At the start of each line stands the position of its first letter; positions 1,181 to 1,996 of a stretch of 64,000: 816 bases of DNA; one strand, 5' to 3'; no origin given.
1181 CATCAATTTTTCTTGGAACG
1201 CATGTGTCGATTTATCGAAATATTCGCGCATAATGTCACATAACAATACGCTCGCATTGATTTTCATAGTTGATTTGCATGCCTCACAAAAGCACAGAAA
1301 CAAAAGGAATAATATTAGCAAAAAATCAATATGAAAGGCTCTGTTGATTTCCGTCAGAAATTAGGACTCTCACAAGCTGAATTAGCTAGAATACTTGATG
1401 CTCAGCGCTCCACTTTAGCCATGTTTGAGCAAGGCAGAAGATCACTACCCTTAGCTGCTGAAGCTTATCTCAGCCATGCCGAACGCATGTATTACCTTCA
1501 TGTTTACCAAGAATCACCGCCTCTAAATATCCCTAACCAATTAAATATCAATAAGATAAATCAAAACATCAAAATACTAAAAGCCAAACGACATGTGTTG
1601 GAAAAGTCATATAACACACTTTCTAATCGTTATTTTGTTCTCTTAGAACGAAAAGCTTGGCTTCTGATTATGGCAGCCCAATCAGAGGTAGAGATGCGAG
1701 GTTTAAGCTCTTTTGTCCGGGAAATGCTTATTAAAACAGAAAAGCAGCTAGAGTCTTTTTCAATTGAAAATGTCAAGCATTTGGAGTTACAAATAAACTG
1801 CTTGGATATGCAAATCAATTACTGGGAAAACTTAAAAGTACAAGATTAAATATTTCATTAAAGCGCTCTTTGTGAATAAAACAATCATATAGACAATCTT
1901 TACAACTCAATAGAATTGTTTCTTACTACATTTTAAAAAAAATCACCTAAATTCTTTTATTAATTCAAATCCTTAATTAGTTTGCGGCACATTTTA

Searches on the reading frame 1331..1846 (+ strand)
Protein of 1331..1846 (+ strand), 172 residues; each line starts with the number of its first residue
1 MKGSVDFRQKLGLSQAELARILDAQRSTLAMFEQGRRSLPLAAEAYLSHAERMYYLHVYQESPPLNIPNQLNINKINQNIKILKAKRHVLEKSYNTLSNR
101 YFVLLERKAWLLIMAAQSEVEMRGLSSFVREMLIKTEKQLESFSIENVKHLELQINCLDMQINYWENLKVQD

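Call 9: search_protein_families(library=pfam, proteins=[window:1331-1846:+], max_evalue=0.1)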
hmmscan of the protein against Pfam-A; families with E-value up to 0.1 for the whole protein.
window:1331-1846:+ (172 aa): 6 families
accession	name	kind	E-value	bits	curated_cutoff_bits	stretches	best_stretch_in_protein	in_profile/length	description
PF01381.28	HTH_3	-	7.5e-06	26.3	23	1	7-39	4-36/55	Helix-turn-helix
PF12844.13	HTH_19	-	5.4e-05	23.4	30.2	1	8-45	8-44/64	Helix-turn-helix domain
PF13560.12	HTH_31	-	6.6e-05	23.6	27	1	7-40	9-42/64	Helix-turn-helix domain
PF20432.4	Xre-like-HTH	-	0.0099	16.6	25.8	1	8-30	19-41/63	Antitoxin Xre-like helix-turn-helix domain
PF11083.13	Relaxase_C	-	0.0099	16.5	30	1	63-101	78-116/125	C-terminal helical hairpin domain from relaxase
PF21083.2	ZapC_N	-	0.011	16.4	27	1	121-171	26-75/88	Cell-division protein ZapC, N-terminal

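Call 11: find_encoding_contigs(protein=window:1331-1846:+, flank=10000, max_places=10)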
Protein window:1331-1846:+ (172 aa): 11 contigs read that carry it; 10 places shown.
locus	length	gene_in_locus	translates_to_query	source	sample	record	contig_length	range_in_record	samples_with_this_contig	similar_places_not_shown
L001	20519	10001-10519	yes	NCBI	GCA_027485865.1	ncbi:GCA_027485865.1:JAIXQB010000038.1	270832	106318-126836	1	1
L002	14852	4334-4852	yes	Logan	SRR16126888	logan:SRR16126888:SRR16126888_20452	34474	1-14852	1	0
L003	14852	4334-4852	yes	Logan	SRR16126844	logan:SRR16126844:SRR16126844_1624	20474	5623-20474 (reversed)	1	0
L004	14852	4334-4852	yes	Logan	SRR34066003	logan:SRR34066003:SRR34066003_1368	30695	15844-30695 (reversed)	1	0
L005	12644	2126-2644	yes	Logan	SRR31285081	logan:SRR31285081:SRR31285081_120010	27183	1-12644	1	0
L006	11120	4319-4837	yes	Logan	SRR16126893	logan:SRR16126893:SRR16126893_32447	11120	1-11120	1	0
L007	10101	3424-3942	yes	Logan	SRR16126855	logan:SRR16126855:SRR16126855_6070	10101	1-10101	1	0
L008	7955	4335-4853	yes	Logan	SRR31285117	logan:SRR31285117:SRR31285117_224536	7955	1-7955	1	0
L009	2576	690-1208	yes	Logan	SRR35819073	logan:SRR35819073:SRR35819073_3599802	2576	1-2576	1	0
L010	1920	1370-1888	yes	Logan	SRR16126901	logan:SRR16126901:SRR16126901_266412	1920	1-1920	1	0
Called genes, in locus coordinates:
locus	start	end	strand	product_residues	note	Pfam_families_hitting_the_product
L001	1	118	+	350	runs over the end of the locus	PF02655:ATP-grasp_3, PF15632:ATPgrasp_Ter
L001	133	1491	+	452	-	PF00278:Orn_DAP_Arg_deC, PF02784:Orn_Arg_deC_N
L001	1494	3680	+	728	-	PF03253:UT, PF01551:Peptidase_M23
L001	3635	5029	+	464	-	-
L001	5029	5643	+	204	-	PF07719:TPR_2 (faint), PF13174:TPR_6 (faint), PF13181:TPR_8 (faint), PF13424:TPR_12 (faint), PF13428:TPR_14 (faint), PF00515:TPR_1 (faint), PF13414:TPR_11 (faint), PF13432:TPR_16 (faint), +1 more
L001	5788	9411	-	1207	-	PF23653:DUF7149, PF25120:DUF7814, PF02384:N6_Mtase (faint), PF20473:MmeI_Mtase, PF07669:Eco57I, PF12950:TaqI_C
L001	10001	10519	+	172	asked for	PF01381:HTH_3 (weak)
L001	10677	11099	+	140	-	-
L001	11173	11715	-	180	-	PF01872:RibD_C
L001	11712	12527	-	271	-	PF00288:GHMP_kinases_N, PF08544:GHMP_kinases_C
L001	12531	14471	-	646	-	PF00072:Response_reg, PF23198:PDE8A_N (faint), PF00989:PAS, PF13188:PAS_8 (weak), PF13426:PAS_9, PF00512:HisKA, PF02518:HATPase_c, PF00072:Response_reg, +1 more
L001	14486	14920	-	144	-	PF00072:Response_reg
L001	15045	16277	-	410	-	PF12704:MacB_PCD, PF02687:FtsX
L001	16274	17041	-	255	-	PF13580:SIS_2 (weak), PF22198:GKRP_SIS_2, PF22645:GKRP_SIS_N, PF01380:SIS (weak), PF20741:GKRP-like_C (weak)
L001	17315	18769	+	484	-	PF00595:PDZ, PF13180:PDZ_2 (weak), PF17820:PDZ_6, PF03572:Peptidase_S41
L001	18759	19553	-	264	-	PF23023:Anti-Pycsar_Apyc1, PF00753:Lactamase_B, PF12706:Lactamase_B_2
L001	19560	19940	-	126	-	PF01740:STAS, PF13466:STAS_2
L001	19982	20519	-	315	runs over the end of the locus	PF01259:SAICAR_synt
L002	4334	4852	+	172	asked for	PF01381:HTH_3 (weak)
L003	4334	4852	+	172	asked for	PF01381:HTH_3 (weak)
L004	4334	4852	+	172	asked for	PF01381:HTH_3 (weak)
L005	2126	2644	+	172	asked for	PF01381:HTH_3 (weak)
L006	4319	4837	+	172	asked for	PF01381:HTH_3 (weak)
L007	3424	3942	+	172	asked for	PF01381:HTH_3 (weak)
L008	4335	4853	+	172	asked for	PF01381:HTH_3 (weak)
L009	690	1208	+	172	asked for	PF01381:HTH_3 (weak)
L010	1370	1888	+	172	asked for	PF01381:HTH_3 (weak)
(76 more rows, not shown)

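Call 12: find_homologous_proteins(query=window:1331-1846:+)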
Query window:1331-1846:+ (172 aa): 1 proteins with E <= 0.001 among 147 candidates.
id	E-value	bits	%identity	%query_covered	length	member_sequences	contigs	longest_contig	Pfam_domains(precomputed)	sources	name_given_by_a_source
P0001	6.5e-104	362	99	100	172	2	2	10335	PF01381.29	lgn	-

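Call 27: search_protein_families(library=padloc, proteins=[L001:5788-9408:-, window:1331-1846:+], max_evalue=0.01)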
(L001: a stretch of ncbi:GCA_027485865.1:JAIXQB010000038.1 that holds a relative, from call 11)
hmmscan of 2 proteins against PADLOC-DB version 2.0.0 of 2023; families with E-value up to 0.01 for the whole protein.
L001:5788-9408:- (1206 aa): 40 families (the best 25 are shown)
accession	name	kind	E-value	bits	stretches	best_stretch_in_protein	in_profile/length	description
PDLC03612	REase_MTase_IIG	-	2.9e-246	818.7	2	13-1014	13-991/1247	Type IIG restriction enzyme-methyltransferase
PDLC03596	REase_MTase_IIG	-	7.5e-34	114.9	4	786-947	666-827/1148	Type IIG restriction enzyme-methyltransferase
PDLC03604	REase_MTase_IIG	-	7.7e-32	108.3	2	465-686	319-503/1011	Type IIG restriction enzyme-methyltransferase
PDLC03348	MTase_II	-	2.4e-27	93.8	1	837-1199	346-706/727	Type II methyltransferase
PDLC02643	DrmMI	-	4.4e-27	92.4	1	532-850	594-881/1347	DrmMI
PDLC03609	REase_MTase_IIG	-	7e-22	75.1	3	812-961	536-685/1066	Type IIG restriction enzyme-methyltransferase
PDLC02638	DrmMI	-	2.6e-21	73.5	1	529-861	589-898/935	DrmMI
PDLC03601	REase_MTase_IIG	-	3.2e-21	72.9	3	837-944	673-785/1110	Type IIG restriction enzyme-methyltransferase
PDLC03629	REase_MTase_IIG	-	1.6e-16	57.3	2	817-947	554-696/1182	Type IIG restriction enzyme-methyltransferase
PDLC02521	PglX|PglXI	-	2.1e-16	57.1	2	837-942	481-592/1174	PglX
PDLC03600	REase_MTase_IIG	-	3.9e-16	56.2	2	793-942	456-607/1205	Type IIG restriction enzyme-methyltransferase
PDLC03622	REase_MTase_IIG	-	5.4e-16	55.1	2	452-686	426-643/1524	Type IIG restriction enzyme-methyltransferase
PDLC03338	MTase_II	-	2.6e-13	47.6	1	835-914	243-323/604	Type II methyltransferase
PDLC02527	PglX|PglXI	-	5.7e-13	45.5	1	539-944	302-663/1332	PglX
PDLC02529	PglX|PglXI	-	6e-13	45.4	1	634-717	272-343/1189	PglX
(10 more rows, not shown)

window:1331-1846:+ (172 aa): 2 families
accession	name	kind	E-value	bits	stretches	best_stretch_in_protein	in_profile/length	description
PDLC02926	HTH_VI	-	0.00022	19.4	1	7-38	9-40/92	-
PDLC03666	Control_protein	-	0.0024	16.3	1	7-58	14-65/77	control protein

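Call 28: search_protein_families(library=ncbifam, proteins=[L001:5788-9408:-, window:1331-1846:+], max_evalue=0.01)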
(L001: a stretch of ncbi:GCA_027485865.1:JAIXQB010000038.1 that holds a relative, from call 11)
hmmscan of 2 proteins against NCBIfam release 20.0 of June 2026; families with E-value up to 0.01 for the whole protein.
L001:5788-9408:- (1206 aa): 3 families
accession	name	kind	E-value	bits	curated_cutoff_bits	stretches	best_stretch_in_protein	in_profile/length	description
NF033452.1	BREX_1_MTaseX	exception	1.9e-27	95.6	500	1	487-941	253-614/1210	BREX-1 system adenine-specific DNA-methyltransferase PglX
NF033455.1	BREX_6_MTaseX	exception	3.4e-16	58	900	2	838-916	555-634/1319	BREX-6 system adenine-specific DNA-methyltransferase PglX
NF033451.1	BREX_2_MTaseX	equivalog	1.7e-09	36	400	1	634-722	268-349/1185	BREX-2 system adenine-specific DNA-methyltransferase PglX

window:1331-1846:+ (172 aa): 2 families
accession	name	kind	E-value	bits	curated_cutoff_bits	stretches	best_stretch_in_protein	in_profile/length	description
TIGR03830.1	CxxCG_CxxCG_HTH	subfamily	4e-05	23.4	61.8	1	6-47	72-113/127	type II TA system antitoxin MqsA family protein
TIGR03070.1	couple_hipB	subfamily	0.00036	20.4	71.65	1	7-41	10-44/58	type II toxin-antitoxin system Y4mF family antitoxin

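Call 29: search_protein_representatives(protein=window:1331-1846:+)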
Query: 172 residues. Proteins with E-value up to 0.001 (for the whole library): 36; up to 1e-10: 5; up to 1e-30: 1. The best 36 are listed.
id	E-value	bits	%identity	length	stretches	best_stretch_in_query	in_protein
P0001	2.1e-104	362.2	99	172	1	1-172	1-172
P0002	1.5e-17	80.2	34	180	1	3-169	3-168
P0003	8.8e-16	74.4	30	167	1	4-168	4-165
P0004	2.4e-11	60.0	35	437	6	5-49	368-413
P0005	4.6e-11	59.1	39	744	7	8-73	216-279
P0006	1.8e-10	57.2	38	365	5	6-41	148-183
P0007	2.7e-09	53.3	37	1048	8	6-43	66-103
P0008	2.5e-07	47.0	26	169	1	6-167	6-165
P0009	5.7e-07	45.8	31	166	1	6-168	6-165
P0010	1.6e-06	44.4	33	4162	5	5-64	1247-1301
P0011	2.2e-06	43.9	35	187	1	1-127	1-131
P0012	3.6e-06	43.2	27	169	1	7-168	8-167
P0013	3.6e-06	43.2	30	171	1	2-161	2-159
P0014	6.1e-06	42.4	27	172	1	7-169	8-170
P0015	9.7e-06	41.8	39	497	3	7-48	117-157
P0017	1.5e-05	41.2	27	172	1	7-168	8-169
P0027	3.1e-04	36.9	28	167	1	6-162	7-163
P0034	7.1e-04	35.7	26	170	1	6-169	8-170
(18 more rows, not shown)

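Call 30: find_encoding_contigs(protein=P0002, flank=6000, max_places=4)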
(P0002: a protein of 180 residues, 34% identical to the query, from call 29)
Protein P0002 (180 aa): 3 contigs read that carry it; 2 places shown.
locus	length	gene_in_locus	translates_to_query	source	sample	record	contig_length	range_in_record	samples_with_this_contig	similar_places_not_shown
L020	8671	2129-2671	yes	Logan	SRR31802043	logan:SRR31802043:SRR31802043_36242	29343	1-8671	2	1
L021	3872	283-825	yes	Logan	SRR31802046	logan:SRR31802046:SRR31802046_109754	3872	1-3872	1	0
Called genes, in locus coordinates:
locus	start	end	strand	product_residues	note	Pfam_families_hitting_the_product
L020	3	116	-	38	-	?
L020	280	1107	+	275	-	PF20613:HipA_2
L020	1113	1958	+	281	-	-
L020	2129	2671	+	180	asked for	PF13560:HTH_31 (faint)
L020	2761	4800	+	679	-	PF08206:OB_RNB, PF17849:OB_Dis3 (weak), PF17876:CSD2, PF00773:RNB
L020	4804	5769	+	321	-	PF00348:polyprenyl_synt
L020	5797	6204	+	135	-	PF01878:EVE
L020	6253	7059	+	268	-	PF13175:AAA_15 (faint), PF00005:ABC_tran, PF13304:AAA_21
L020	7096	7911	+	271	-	PF00561:Abhydrolase_1, PF12146:Hydrolase_4, PF12697:Abhydrolase_6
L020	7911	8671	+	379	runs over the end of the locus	PF13506:Glyco_transf_21, PF00535:Glycos_transf_2, PF10111:Glyco_tranf_2_2, PF13641:Glyco_tranf_2_3, PF13632:Glyco_trans_2_3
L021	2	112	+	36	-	?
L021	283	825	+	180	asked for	PF13560:HTH_31 (faint)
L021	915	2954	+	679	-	PF08206:OB_RNB, PF17849:OB_Dis3 (weak), PF17876:CSD2, PF00773:RNB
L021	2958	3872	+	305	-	?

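Call 33: find_encoding_contigs(protein=P0003, flank=6000, max_places=4)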
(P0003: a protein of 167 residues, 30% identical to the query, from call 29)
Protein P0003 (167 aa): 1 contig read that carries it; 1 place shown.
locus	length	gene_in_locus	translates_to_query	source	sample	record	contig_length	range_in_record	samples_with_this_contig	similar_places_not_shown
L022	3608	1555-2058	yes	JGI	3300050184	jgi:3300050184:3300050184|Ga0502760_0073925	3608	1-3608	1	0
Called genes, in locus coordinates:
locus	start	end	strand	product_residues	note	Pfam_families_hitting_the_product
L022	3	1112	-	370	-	?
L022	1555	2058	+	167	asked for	PF01381:HTH_3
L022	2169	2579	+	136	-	-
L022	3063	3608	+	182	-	?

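Call 34: find_encoding_contigs(protein=P0014, flank=6000, max_places=4)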
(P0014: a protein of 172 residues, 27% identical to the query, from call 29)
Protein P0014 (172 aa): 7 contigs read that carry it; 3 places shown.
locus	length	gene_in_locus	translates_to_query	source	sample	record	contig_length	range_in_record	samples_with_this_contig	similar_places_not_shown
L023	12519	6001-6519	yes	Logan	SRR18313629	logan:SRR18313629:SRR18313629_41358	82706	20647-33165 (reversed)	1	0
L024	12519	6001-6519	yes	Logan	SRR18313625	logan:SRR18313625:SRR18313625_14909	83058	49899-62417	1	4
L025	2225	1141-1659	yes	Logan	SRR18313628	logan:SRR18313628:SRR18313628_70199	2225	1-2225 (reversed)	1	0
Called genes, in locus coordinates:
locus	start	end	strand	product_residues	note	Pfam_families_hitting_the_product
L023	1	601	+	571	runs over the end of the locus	PF07732:Cu-oxidase_3, PF00394:Cu-oxidase (weak), PF07731:Cu-oxidase_2, PF18962:Por_Secre_tail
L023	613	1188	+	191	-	PF11827:DUF3347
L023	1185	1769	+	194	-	PF12833:HTH_18, PF00165:HTH_AraC (weak)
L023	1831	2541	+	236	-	PF00403:HMA (weak), PF07291:MauE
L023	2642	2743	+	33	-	-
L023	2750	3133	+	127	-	PF03713:DUF305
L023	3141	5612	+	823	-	PF19335:HMBD, PF07732:Cu-oxidase_3, PF00394:Cu-oxidase, PF07731:Cu-oxidase_2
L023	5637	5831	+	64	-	-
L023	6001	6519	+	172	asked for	PF01381:HTH_3, PF13560:HTH_31 (weak)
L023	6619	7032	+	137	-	-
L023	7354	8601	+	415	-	PF02518:HATPase_c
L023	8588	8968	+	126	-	PF00072:Response_reg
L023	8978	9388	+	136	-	PF00072:Response_reg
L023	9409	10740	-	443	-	PF00989:PAS, PF08448:PAS_4, PF13426:PAS_9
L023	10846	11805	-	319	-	PF15461:BCD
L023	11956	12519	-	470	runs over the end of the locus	-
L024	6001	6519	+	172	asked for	PF01381:HTH_3, PF13560:HTH_31 (weak)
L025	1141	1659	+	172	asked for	PF01381:HTH_3, PF13560:HTH_31 (weak)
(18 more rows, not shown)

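Call 48: search_protein_families(library=pfam, proteins=[L022:3-1112:-, L022:3063-3608:+, L020:1113-1955:+, L023:5637-5828:+], max_evalue=0.01)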
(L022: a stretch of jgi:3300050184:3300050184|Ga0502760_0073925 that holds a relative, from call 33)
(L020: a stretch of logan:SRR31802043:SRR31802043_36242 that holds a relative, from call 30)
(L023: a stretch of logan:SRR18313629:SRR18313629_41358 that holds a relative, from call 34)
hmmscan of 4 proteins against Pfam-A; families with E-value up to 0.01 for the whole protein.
L022:3-1112:- (370 aa): 8 families
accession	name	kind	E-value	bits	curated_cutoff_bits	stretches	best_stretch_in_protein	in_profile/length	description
PF02384.22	N6_Mtase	-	1.8e-80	271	20.4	1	153-370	2-220/311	N-6 DNA Methylase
PF12161.14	HsdM_N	-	2e-26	93.6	24.5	1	12-140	1-134/135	HsdM N-terminal domain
PF05175.20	MTS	-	7.1e-06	26.2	23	1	187-286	21-110/170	Methyltransferase small domain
PF07669.17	Eco57I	-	0.00099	19.7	25.3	1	251-368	51-171/171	Eco57I restriction-modification methylase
PF11599.14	AviRa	-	0.0033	17.4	25.7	1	199-249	54-99/232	RRNA methyltransferase AviRa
PF03602.21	Cons_hypoth95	-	0.0053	16.9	24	0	190-289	33-128/182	Conserved hypothetical protein 95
PF20473.4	MmeI_Mtase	-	0.0062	16.2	27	0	197-216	20-39/259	MmeI, DNA-methyltransferase domain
PF01170.24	UPF0020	-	0.0068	16.6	22.3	0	199-284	31-131/197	RMKL-like, methyltransferase domain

L022:3063-3608:+ (182 aa): 0 families

L020:1113-1955:+ (281 aa): 0 families

L023:5637-5828:+ (64 aa): 0 families

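Call 49: find_encoding_contigs(protein=P0008, flank=5000, max_places=3)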
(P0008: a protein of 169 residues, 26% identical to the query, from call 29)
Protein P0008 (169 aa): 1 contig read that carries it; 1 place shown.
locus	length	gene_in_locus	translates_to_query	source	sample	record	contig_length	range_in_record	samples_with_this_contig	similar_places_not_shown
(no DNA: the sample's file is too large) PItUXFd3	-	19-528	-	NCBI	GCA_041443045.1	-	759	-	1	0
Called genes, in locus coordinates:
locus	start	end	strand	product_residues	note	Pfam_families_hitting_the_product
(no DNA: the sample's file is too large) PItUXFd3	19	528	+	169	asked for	PF01381:HTH_3 (weak)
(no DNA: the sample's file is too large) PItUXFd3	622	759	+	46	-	?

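Call 50: find_encoding_contigs(protein=P0009, flank=5000, max_places=3)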
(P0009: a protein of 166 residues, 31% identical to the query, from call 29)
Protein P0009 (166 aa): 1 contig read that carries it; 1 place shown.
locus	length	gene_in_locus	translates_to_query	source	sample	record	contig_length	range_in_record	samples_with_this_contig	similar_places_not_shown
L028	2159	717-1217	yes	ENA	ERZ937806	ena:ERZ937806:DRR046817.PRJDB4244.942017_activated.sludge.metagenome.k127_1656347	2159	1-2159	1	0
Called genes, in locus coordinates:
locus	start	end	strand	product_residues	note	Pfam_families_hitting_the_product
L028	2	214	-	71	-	?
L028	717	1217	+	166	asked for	-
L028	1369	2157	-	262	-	?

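Call 52: find_encoding_contigs(protein=P0012, flank=5000, max_places=3)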
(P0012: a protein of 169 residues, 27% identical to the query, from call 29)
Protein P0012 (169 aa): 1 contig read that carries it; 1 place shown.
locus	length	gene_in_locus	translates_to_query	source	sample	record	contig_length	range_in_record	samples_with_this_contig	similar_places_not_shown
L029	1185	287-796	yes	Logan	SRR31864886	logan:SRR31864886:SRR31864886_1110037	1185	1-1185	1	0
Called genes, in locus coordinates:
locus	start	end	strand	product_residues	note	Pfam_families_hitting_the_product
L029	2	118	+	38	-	?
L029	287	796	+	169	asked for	-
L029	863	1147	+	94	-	-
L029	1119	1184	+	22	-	?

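Call 53: find_encoding_contigs(protein=P0027, flank=5000, max_places=3)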
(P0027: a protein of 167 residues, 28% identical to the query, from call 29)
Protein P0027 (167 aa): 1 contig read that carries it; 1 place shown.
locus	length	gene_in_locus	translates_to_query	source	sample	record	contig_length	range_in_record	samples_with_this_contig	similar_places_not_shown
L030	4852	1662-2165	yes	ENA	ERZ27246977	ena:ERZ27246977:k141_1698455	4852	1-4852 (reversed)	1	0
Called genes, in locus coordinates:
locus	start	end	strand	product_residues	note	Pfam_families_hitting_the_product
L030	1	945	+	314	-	?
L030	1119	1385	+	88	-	-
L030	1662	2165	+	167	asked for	PF01381:HTH_3 (weak), PF12844:HTH_19 (weak), PF13560:HTH_31 (weak)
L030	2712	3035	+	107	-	-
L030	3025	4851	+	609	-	?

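Call 60: search_protein_families(library=phrogs, proteins=[window:1331-1846:+], max_evalue=0.01)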
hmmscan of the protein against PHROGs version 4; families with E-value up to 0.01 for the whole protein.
window:1331-1846:+ (172 aa): 6 families
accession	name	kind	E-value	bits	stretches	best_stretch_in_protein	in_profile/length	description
phrog_2104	-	unknown function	6.2e-06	27.3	1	7-49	47-89/103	-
phrog_8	-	transcription regulation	8.4e-06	26.4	1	8-47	166-204/346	transcriptional regulator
phrog_2439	-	transcription regulation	0.0035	17.3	1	7-99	15-110/367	transcriptional regulator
phrog_7950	-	transcription regulation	0.0038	18.3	1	8-35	16-43/68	transcriptional repressor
phrog_14076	-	transcription regulation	0.0063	18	0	7-38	21-55/86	transcriptional regulator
phrog_955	-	DNA, RNA and nucleotide metabolism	0.0068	17.2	0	7-40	32-65/142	HTH DNA binding protein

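Call 61: search_solved_structures(query=A1, max_evalue=0.01)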
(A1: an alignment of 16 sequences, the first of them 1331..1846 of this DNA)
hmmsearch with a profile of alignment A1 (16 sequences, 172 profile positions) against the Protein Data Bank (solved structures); distinct sequences matched with E-value up to 0.01: 24.
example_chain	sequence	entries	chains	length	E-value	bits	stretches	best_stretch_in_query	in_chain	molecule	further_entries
8tac_A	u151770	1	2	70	3.6e-10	43.6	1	2-42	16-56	DBP48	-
1utx_A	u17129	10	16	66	2.1e-07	34.6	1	2-50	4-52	CYLR2 | cytolysin regulator 2 | PUTATIVE TRANSCRIPTION REGULATOR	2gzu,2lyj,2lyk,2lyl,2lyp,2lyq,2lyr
2xiu_A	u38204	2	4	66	2.4e-07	34.4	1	2-49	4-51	CYLR2 | CYLR2 SYNONYM CYTOLYSIN REPRESSOR 2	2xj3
28tn_A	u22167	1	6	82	1e-06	32.4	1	1-46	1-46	lambda repressor-like protein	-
9k3w_A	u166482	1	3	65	4.1e-06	30.4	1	2-49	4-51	Transcriptional regulator, PbsX family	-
1y7y_A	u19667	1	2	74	4.6e-06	30.2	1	2-52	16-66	C.AhdI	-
2mez_A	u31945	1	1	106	4.7e-06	30.2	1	4-65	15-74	Multiprotein Bridging Factor (MBP-like)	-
2b5a_A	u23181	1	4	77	4e-05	27.2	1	3-44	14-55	C.BclI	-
2p5t_A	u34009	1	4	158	0.00022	24.8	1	2-42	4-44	Putative transcriptional regulator PezA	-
8qnl_A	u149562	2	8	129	0.00061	23.3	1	6-31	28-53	Antitoxin Xre/MbcA/ParS-like toxin-binding domain-containing protein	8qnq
9lx1_A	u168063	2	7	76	0.00066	23.2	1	8-52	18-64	anti-CRISPR-associated protein, Aca7 | anti-CRISPR-associated protein Aca7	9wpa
8ezt_A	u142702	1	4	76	0.00066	23.2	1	7-50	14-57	HipB(Lp)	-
2ef8_A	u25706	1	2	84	0.00089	22.8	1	4-44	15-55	Putative transcription factor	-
1y9q_A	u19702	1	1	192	0.00091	22.7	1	2-82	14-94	transcriptional regulator, HTH_3 family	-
9rpv_E4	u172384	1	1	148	0.0027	21.2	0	4-49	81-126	Endothelial differentiation-related factor 1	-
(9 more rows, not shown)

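Call 65: find_related_loci(query=A3, collection=viral_contigs, flank=5000)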
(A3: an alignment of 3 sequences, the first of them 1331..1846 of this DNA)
Query A3 (172 aa) in viral_contigs; peptide patterns used: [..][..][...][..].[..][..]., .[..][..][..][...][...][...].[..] (x = any residue, [..] = any of these).
93 stretches matched a pattern, but none encodes a relative of the query by tblastn (E <= 1e-3).

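Call 66: find_encoding_contigs(protein=P0017, flank=5000, max_places=3)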
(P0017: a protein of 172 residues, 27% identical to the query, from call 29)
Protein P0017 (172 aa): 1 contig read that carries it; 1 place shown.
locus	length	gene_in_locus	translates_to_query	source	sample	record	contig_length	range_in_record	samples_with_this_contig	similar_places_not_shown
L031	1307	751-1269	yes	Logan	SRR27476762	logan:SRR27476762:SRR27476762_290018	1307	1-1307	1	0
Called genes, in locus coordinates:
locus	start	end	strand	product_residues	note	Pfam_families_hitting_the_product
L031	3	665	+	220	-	?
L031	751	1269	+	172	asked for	PF01381:HTH_3, PF12844:HTH_19 (weak), PF13560:HTH_31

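Call 71: predict_structure(alignment_id=A1)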
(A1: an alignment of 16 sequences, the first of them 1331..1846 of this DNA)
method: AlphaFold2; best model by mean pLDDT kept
length: 172 residues; sequences in the alignment: 16
mean_pLDDT: 92.5   pTM: 0.57
mean pLDDT of the five models: 92.5, 91.7, 91.5, 89.6, 88.6
residues with pLDDT >= 90: 147; 70-90: 12; 50-70: 13; < 50: 0
segments of 3 or more residues with pLDDT < 50: none
pLDDT, mean of each block of 10 residues (from residue 1): 87 96 97 96 96 83 62 93 98 97 98 95 96 97 94 98 94 70
secondary structure, 60 per line:
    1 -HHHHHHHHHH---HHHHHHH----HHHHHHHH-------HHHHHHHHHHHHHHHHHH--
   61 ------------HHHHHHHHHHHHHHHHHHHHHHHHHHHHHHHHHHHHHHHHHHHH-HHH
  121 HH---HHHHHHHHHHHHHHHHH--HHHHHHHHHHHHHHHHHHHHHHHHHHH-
elements in order: H2-11 H15-21 H26-33 H41-58 H73-116 H118-122 H126-142 H145-171
